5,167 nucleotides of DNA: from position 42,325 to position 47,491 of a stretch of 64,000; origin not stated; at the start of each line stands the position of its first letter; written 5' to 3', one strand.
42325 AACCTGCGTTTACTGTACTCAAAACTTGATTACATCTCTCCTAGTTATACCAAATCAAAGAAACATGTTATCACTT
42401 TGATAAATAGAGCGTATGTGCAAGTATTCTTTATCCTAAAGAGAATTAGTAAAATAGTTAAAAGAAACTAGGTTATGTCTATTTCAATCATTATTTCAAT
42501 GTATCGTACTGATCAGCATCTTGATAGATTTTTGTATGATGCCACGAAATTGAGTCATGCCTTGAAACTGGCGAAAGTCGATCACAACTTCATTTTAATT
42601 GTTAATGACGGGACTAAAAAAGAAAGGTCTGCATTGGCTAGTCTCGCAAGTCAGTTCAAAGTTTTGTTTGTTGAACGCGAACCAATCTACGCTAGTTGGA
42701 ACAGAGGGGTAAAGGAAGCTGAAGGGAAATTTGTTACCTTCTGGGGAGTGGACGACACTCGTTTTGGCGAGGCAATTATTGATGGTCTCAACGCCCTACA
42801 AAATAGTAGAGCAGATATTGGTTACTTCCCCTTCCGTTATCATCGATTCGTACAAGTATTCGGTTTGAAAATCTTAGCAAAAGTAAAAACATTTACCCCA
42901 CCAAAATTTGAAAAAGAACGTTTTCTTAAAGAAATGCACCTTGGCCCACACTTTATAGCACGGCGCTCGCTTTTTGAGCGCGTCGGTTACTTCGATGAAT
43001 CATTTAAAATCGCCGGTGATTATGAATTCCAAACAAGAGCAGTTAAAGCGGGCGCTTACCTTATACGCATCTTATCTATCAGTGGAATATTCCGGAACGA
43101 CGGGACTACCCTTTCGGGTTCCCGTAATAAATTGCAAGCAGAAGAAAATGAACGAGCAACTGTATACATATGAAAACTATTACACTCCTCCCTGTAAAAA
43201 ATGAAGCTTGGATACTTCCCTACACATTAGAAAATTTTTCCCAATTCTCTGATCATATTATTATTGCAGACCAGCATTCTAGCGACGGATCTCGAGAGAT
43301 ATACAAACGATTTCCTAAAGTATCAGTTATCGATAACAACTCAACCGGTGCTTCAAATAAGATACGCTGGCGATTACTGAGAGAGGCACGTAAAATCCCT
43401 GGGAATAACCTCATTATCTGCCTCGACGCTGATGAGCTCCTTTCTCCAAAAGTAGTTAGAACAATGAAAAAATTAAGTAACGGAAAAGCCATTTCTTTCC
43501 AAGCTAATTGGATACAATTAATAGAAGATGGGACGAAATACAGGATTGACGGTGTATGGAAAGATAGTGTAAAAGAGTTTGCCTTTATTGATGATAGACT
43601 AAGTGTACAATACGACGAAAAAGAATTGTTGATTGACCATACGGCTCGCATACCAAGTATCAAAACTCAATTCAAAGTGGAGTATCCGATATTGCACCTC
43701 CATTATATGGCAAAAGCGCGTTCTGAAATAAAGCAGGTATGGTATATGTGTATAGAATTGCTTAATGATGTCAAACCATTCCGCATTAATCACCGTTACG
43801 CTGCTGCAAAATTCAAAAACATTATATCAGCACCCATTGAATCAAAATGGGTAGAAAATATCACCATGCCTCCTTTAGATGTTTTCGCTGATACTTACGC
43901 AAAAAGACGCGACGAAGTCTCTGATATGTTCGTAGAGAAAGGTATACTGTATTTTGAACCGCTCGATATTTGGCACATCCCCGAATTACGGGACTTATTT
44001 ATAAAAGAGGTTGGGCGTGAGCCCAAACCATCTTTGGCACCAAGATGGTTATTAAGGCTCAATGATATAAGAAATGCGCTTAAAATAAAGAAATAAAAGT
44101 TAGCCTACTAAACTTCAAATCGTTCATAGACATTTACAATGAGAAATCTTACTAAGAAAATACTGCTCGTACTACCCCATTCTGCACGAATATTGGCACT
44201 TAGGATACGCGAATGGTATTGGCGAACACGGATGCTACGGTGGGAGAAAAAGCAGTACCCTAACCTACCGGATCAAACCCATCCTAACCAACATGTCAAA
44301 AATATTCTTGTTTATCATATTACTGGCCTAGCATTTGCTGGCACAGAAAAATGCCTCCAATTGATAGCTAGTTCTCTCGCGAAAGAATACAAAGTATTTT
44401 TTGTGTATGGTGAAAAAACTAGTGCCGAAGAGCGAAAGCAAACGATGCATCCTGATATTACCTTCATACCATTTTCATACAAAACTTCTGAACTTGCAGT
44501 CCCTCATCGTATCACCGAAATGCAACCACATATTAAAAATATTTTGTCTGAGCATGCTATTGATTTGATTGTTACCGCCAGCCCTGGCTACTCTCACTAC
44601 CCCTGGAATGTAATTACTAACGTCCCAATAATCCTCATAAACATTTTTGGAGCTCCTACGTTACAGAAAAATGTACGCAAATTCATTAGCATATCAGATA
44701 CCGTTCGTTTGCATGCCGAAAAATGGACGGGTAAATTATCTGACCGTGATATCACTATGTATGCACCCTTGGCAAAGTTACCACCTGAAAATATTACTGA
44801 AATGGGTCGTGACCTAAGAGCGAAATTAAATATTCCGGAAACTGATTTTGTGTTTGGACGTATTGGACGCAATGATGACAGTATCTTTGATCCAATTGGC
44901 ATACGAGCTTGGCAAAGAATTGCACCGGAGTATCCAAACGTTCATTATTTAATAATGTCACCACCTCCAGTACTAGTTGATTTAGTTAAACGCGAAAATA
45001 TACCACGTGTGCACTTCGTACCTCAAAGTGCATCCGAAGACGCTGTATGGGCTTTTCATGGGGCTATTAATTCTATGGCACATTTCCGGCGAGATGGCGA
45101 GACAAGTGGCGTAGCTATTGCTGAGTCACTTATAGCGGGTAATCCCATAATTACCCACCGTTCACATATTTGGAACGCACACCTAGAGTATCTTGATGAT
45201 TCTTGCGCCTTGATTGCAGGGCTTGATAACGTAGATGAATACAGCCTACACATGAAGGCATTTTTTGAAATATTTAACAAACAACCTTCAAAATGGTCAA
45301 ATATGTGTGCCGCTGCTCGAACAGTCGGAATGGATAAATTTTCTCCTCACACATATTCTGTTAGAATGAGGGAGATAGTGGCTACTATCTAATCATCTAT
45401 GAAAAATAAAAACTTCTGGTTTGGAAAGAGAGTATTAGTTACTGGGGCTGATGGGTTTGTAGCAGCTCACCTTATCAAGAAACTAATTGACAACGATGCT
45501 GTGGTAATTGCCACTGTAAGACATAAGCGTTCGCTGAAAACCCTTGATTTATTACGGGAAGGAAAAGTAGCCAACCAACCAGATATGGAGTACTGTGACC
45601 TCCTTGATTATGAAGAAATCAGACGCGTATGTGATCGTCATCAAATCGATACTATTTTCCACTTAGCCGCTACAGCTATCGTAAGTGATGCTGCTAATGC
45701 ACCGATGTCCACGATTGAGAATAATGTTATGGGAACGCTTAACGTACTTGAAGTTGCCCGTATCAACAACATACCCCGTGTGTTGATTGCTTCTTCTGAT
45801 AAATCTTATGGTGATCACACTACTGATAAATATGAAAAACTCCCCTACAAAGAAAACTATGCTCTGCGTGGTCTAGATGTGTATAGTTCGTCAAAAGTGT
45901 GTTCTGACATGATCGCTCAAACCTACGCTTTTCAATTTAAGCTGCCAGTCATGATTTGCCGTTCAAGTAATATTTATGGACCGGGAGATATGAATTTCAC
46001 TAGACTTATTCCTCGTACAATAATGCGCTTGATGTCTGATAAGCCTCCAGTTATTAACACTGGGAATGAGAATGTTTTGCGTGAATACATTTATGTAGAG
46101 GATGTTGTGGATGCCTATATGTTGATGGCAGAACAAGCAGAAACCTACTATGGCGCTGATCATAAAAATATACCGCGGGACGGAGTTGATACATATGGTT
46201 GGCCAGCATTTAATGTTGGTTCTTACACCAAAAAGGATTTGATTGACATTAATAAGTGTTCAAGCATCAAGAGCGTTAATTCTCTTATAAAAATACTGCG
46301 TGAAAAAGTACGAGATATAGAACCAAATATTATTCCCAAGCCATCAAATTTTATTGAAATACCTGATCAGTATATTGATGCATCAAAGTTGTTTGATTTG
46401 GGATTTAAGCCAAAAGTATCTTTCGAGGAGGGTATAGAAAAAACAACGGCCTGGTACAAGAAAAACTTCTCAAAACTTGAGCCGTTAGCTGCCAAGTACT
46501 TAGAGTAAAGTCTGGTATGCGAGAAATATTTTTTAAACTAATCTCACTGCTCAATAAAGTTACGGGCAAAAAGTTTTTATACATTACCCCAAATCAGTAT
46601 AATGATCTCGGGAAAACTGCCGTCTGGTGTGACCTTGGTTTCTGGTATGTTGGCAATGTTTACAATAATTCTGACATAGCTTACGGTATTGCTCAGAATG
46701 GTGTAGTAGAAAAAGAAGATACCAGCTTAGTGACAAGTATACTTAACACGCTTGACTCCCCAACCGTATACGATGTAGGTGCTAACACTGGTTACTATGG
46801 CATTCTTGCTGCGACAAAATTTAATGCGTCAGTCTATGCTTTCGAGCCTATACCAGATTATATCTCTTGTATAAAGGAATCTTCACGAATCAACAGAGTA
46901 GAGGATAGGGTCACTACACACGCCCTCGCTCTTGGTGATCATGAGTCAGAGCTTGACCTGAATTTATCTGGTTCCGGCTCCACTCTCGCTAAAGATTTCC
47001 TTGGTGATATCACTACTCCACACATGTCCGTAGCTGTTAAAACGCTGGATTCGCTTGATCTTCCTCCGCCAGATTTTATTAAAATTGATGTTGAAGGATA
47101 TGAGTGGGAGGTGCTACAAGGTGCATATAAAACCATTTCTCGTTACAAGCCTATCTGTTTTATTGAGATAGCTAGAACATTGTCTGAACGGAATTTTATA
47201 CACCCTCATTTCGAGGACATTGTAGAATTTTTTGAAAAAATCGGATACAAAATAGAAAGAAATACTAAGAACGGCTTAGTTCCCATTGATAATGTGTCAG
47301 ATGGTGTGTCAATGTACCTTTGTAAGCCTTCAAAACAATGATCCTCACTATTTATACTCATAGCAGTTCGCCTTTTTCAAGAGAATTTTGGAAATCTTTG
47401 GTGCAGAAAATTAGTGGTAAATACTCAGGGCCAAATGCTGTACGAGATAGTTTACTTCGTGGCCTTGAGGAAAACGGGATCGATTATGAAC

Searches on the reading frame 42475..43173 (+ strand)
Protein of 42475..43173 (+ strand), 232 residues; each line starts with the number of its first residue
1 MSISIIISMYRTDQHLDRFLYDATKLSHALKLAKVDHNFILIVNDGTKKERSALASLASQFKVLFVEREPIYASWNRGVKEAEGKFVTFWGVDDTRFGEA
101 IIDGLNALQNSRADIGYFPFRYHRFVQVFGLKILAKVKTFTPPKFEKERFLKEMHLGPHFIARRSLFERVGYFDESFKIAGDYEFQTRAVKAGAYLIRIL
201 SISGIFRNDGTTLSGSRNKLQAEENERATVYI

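Call 9: search_protein_families(library=pfam, proteins=[window:42475-43173:+], max_evalue=0.001)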
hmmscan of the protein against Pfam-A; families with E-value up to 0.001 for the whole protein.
window:42475-43173:+ (232 aa): 2 families
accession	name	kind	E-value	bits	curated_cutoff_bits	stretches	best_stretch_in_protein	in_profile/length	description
PF00535.33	Glycos_transf_2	-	9.7e-07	29.3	23.3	1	4-169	1-166/168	Glycosyl transferase family 2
PF10111.15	Glyco_tranf_2_2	-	5.6e-05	23.2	27.3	0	157-193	165-203/276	Glycosyltransferase like family 2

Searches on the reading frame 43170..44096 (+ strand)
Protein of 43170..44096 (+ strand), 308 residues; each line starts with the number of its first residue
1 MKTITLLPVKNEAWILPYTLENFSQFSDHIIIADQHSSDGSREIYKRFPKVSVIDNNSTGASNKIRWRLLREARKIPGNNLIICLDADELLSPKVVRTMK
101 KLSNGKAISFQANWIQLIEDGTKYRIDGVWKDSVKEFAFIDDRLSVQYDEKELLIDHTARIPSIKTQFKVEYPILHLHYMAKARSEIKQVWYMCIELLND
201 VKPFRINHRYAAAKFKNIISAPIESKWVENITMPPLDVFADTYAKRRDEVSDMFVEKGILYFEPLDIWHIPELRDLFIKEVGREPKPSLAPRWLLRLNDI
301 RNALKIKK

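Call 9: search_protein_families(library=pfam, proteins=[window:43170-44096:+], max_evalue=0.001)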
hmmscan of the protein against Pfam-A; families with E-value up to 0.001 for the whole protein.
window:43170-44096:+ (308 aa): 2 families
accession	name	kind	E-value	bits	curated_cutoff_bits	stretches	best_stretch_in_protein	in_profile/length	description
PF13704.12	Glyco_tranf_2_4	-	3.2e-09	37.6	27.5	1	10-92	1-85/98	Glycosyl transferase family 2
PF00535.33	Glycos_transf_2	-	1.8e-07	31.7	23.3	1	7-110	4-111/168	Glycosyl transferase family 2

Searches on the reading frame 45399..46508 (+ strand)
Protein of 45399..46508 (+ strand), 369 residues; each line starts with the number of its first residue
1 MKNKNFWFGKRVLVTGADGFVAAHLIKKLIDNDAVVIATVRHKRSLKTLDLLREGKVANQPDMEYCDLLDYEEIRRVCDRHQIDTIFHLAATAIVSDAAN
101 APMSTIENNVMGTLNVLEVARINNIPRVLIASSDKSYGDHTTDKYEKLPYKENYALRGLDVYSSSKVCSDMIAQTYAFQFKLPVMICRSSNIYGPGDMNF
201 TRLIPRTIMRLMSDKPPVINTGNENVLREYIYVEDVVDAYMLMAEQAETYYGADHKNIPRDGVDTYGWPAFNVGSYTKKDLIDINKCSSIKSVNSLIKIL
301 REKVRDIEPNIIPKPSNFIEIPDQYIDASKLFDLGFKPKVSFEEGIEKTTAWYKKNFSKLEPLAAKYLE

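Call 9: search_protein_families(library=pfam, proteins=[window:45399-46508:+], max_evalue=0.001)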
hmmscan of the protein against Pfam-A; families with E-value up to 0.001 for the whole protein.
window:45399-46508:+ (369 aa): 7 families
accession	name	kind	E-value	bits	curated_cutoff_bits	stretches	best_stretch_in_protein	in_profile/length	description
PF16363.11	GDP_Man_Dehyd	-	4.3e-52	178.1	27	1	13-349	1-332/332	GDP-mannose 4,6 dehydratase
PF01370.27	Epimerase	-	9.1e-50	169.7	20.9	1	12-249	1-230/240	NAD dependent epimerase/dehydratase family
PF01073.25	3Beta_HSD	-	4.8e-23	82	22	1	13-245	1-230/280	3-beta hydroxysteroid dehydrogenase/isomerase family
PF07993.18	NAD_binding_4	-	1.2e-16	61.1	20.1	1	14-213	1-231/258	Male sterility protein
PF02719.21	Polysacc_synt_2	-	2.7e-16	60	20.2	1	12-136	1-131/293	Polysaccharide biosynthesis protein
PF04321.23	RmlD_sub_bind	-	7.5e-12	45.3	27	1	11-205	2-164/287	RmlD substrate binding domain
PF13460.12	NAD_binding_10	-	3.5e-06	27.4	27.2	1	16-139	1-104/184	NAD(P)H-binding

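Call 25: search_protein_families(library=ncbifam, proteins=[window:45399-46508:+], max_evalue=1e-10)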
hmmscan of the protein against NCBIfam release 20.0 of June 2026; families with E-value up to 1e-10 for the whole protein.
window:45399-46508:+ (369 aa): 20 families
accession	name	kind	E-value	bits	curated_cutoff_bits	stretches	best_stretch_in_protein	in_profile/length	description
TIGR01181.1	dTDP_gluc_dehyt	equivalog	1.5e-43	149.1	365.1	1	11-248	1-235/321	dTDP-glucose 4,6-dehydratase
TIGR02622.1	CDP_4_6_dhtase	equivalog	1.7e-41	142.6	278.45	1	6-360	1-337/352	CDP-glucose 4,6-dehydratase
TIGR04180.1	EDH_00030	hypoth_equivalog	6.8e-39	133.7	475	1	12-249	1-230/297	NAD-dependent 4,6-dehydratase LegB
NF007582.0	PRK10217.1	equivalog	2.5e-32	112.4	698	1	10-251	2-250/355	dTDP-glucose 4,6-dehydratase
NF007490.0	PRK10084.1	subfamily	1e-29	103.7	649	1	11-357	2-338/361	dTDP-glucose 4,6-dehydratase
TIGR01179.1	galE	equivalog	1.1e-23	83.6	262.3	1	11-243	1-241/332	UDP-glucose 4-epimerase GalE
NF011728.1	PRK15181.1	equivalog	5.5e-21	75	760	1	8-246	14-251/348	Vi polysaccharide biosynthesis UDP-N-acetylglucosaminuronic acid C-4 epimerase TviC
TIGR02197.1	heptose_epim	equivalog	5.3e-20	71.8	274.6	1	12-247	1-233/316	ADP-glyceromanno-heptose 6-epimerase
NF042423.1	oxyalk_red_Shew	equivalog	9.8e-18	64.3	580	1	10-246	9-223/331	2-alkyl-3-oxoalkanoate reductase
NF047922.1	GDPFucSynFcl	equivalog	1e-17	64.6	500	1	65-357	36-305/308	GDP-L-fucose synthase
NF007956.0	PRK10675.1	subfamily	2.7e-16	59.6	394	1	11-171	2-158/338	UDP-glucose 4-epimerase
TIGR03466.1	HpnA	hypoth_equivalog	4.8e-16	58.5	367.65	1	11-246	2-219/327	hopanoid-associated sugar epimerase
NF042422.1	oxyalk_red_OleD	equivalog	1.1e-15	57.9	580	1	11-242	2-213/329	2-alkyl-3-oxoalkanoate reductase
NF043036.1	ErythonDh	equivalog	3.8e-14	52.6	325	1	11-177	2-164/321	D-erythronate dehydrogenase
TIGR01472.1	gmd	equivalog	1e-13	51.2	415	1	12-247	3-242/342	GDP-mannose 4,6-dehydratase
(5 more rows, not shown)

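Call 80: search_solved_structures(query=window:45399-46508:+, max_evalue=1e-15)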
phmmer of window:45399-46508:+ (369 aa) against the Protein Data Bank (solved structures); distinct sequences matched with E-value up to 1e-15: 31.
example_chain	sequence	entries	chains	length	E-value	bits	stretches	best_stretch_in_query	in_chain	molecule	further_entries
1g1a_A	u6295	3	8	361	4e-30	108.4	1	11-255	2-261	DTDP-D-GLUCOSE 4,6-DEHYDRATASE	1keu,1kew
1bxk_A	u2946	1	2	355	7.9e-28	100.9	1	10-358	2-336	PROTEIN (DTDP-GLUCOSE 4,6-DEHYDRATASE)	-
8du1_A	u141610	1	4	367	1.9e-26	96.4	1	9-248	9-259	dTDP-glucose 4,6-dehydratase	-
1rkx_A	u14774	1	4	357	5.7e-25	91.5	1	2-254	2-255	CDP-glucose-4,6-dehydratase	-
2hun_A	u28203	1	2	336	1.2e-24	90.5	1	11-248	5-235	336aa long hypothetical dTDP-glucose 4,6-dehydratase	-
5u4q_A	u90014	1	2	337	1.9e-24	89.8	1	11-356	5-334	dTDP-glucose 4,6-dehydratase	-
4zrm_A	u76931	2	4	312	2.2e-24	89.6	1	11-248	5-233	UDP-glucose 4-epimerase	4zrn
1wvg_A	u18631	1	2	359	7.5e-24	87.8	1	3-249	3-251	CDP-glucose 4,6-dehydratase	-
2pk3_A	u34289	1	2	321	8.4e-24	87.6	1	10-249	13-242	GDP-6-deoxy-D-lyxo-4-hexulose reductase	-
8vr2_A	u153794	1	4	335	3.8e-21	78.9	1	9-242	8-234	NAD-dependent epimerase/dehydratase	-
6pmh_A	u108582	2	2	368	4.7e-21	78.6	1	7-249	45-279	UDP-glucose 4-epimerase related protein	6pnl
6dnt_A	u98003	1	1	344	4.9e-21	78.5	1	10-246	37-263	NAD-dependent epimerase/dehydratase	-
1kep_A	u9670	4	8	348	1.2e-19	74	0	10-255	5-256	dTDP-D-glucose 4,6-dehydratase | DTDP-GLUCOSE 4,6-DEHYDRATASE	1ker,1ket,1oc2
7us5_A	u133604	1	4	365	1.8e-19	73.4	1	9-248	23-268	GDP-D-GLYCERO-D-MANNO-HEPTOSE 4,6-DEHYDRATASE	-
1r66_A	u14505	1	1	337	5.3e-19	71.8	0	11-238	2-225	TDP-glucose-4,6-dehydratase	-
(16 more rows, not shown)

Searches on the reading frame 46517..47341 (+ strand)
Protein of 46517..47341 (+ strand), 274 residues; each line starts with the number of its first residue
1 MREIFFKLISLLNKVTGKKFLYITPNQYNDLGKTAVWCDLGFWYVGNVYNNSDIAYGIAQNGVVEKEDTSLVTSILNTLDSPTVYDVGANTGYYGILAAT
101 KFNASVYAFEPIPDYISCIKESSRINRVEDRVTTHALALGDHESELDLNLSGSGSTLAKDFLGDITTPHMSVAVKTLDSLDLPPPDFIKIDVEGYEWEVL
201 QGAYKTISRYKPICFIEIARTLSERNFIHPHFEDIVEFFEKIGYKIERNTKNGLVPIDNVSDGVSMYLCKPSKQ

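Call 9: search_protein_families(library=pfam, proteins=[window:46517-47341:+], max_evalue=0.001)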
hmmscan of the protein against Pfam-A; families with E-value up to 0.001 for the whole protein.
window:46517-47341:+ (274 aa): 2 families
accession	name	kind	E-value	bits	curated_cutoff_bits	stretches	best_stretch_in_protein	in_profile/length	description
PF05050.19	Methyltransf_21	-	1.4e-20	74.5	22.7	1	86-246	1-173/173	Methyltransferase FkbM domain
PF05575.17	V_cholerae_RfbT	-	1.3e-05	25.1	27.9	1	75-214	73-221/286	Vibrio cholerae RfbT protein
